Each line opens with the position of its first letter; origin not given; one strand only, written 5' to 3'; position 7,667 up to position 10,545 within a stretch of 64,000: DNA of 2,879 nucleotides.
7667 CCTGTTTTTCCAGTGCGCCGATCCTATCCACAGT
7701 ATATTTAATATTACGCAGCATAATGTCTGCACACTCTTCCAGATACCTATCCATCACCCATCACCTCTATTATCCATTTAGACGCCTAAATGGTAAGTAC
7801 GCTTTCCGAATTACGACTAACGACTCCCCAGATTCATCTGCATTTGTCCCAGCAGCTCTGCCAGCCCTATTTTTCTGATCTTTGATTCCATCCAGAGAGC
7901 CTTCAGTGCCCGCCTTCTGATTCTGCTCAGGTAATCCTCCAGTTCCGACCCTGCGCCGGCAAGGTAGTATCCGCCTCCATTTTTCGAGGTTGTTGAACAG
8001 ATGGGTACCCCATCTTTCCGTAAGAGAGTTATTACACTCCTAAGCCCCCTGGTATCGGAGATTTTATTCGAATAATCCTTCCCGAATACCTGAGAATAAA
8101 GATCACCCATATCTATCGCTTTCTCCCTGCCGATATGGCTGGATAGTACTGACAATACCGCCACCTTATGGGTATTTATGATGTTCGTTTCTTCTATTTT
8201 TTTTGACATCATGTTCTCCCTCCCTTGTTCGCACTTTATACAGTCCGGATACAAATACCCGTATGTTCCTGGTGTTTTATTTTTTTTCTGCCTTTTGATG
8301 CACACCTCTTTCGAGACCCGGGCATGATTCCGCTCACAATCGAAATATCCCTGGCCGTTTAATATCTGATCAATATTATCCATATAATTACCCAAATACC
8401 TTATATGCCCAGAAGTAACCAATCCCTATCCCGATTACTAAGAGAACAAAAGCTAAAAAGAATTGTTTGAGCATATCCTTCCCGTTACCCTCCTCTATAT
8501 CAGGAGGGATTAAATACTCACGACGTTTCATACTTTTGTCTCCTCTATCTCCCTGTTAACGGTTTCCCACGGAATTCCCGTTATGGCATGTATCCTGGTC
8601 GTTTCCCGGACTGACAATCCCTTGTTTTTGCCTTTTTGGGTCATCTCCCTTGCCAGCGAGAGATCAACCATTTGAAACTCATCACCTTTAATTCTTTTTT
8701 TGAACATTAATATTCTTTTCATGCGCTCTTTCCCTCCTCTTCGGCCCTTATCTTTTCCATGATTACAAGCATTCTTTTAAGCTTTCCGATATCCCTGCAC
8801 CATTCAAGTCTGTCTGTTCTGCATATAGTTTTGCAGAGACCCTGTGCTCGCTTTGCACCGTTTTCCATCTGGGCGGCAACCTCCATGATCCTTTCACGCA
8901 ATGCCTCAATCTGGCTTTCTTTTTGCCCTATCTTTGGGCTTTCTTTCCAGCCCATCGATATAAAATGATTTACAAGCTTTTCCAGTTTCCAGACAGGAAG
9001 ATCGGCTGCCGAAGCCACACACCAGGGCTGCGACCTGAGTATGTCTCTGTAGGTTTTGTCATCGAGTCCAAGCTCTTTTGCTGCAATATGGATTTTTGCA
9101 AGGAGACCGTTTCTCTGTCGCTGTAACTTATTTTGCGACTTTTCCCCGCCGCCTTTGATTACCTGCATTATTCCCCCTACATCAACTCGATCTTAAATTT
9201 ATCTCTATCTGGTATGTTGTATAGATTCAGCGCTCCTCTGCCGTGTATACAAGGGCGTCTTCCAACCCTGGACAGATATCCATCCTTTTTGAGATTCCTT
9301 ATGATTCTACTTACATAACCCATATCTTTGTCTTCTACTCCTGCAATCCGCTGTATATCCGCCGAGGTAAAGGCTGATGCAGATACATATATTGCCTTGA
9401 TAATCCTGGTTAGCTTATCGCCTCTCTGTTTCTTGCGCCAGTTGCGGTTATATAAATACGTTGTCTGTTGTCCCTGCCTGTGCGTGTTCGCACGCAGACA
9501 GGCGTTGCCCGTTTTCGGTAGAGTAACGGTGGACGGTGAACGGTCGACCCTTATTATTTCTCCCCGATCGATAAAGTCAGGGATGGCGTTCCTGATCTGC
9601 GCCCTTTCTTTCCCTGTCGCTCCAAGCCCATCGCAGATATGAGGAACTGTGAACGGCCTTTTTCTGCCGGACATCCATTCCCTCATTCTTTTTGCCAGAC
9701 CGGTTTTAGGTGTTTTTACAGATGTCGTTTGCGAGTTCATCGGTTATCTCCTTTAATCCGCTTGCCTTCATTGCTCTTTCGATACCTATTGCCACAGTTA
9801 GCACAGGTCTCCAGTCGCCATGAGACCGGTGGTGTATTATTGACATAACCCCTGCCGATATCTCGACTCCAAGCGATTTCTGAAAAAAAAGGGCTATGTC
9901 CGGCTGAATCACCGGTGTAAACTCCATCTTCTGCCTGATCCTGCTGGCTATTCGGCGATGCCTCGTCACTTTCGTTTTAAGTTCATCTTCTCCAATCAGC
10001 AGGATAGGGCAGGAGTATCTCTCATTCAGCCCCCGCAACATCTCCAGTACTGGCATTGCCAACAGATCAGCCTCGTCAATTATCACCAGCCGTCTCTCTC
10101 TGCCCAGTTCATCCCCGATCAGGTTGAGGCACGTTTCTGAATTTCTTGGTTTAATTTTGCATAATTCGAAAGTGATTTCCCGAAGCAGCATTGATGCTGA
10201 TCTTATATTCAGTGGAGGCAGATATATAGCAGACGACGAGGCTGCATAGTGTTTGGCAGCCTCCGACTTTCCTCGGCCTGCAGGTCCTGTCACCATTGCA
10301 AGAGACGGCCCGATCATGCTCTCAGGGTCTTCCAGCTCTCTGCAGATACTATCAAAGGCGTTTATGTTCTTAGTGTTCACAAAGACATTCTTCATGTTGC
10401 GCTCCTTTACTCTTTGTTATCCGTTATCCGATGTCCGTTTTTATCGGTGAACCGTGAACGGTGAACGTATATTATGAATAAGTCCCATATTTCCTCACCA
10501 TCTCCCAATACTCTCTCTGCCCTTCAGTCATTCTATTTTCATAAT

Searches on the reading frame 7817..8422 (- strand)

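Call 85: search_protein_families(library=phrogs, proteins=[window:7817-8422:-], max_evalue=0.00001)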
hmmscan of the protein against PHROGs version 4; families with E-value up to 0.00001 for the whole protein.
window:7817-8422:- (201 aa): 1 family
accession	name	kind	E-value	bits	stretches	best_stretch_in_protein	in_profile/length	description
phrog_2113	-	unknown function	8.4e-15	55.7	1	75-192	3-109/113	-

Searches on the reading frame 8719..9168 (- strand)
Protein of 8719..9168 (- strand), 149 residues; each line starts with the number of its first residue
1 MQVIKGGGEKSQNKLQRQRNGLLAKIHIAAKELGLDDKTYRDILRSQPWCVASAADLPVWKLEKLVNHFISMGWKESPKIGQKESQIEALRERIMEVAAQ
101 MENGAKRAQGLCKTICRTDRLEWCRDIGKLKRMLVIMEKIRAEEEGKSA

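Call 85: search_protein_families(library=phrogs, proteins=[window:8719-9168:-], max_evalue=0.00001)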
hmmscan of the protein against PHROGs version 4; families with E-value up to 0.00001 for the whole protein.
window:8719-9168:- (149 aa): 2 families
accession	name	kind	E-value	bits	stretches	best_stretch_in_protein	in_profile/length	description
phrog_286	-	unknown function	2.2e-17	64.7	1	16-146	6-147/186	-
phrog_8067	-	unknown function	3.9e-08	34.2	1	18-76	2-59/65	-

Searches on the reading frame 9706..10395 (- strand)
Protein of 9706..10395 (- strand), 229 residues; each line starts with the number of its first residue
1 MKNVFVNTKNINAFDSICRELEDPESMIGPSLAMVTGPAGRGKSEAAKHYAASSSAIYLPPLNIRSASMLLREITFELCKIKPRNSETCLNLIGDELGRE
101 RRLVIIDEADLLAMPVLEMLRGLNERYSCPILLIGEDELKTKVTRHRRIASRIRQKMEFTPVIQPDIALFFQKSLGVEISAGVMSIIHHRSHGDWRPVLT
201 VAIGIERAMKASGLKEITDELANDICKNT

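Call 85: search_protein_families(library=phrogs, proteins=[window:9706-10395:-], max_evalue=0.00001)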
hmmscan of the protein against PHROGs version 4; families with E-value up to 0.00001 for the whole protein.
window:9706-10395:- (229 aa): 2 families
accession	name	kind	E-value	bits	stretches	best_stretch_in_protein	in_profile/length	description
phrog_296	-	integration and excision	4e-38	132.5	1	1-224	294-517/626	DNA transposition protein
phrog_168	-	DNA, RNA and nucleotide metabolism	1.5e-08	35.7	1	29-200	42-205/314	clamp loader of DNA polymerase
